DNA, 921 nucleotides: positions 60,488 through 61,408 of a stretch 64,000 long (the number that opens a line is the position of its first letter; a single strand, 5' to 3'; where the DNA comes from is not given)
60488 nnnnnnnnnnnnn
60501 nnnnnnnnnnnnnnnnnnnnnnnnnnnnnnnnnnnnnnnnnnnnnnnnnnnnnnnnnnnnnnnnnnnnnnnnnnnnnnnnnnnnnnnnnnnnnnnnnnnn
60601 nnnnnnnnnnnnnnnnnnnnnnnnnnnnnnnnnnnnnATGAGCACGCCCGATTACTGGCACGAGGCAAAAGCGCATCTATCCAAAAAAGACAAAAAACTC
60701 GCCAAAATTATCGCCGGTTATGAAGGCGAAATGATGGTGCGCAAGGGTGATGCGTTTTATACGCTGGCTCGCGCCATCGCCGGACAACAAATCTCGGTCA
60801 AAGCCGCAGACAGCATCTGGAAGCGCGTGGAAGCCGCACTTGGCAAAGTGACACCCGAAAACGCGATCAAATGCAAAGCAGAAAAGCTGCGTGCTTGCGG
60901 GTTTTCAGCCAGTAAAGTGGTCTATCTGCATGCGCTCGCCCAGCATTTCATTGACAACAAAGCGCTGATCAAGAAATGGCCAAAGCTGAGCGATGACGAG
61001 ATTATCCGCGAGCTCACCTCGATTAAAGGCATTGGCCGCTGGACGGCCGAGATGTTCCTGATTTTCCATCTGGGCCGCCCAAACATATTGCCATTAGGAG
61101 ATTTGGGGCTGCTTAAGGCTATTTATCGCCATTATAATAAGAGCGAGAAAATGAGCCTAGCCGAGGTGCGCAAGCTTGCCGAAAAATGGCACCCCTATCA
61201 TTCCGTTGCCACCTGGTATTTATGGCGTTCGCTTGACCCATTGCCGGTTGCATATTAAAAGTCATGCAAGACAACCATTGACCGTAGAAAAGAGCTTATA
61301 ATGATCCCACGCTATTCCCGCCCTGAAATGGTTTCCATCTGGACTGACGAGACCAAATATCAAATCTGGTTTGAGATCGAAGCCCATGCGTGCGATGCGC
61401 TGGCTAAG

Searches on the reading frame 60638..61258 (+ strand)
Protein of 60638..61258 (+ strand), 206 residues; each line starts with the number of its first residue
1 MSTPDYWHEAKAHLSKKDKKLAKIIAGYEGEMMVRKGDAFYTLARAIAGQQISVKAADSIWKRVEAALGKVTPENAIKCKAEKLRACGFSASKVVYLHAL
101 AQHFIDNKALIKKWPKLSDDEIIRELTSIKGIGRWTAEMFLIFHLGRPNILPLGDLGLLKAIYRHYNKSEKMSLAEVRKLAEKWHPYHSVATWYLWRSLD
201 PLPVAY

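Call 96: search_protein_families(library=pfam, proteins=[window:60638-61258:+], max_evalue=0.00001)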
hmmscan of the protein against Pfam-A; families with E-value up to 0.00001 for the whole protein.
window:60638-61258:+ (206 aa): 1 family
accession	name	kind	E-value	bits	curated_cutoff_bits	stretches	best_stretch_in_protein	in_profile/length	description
PF00730.31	HhH-GPD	-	7.6e-17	62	26.2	1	45-184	2-105/108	HhH-GPD superfamily base excision DNA repair protein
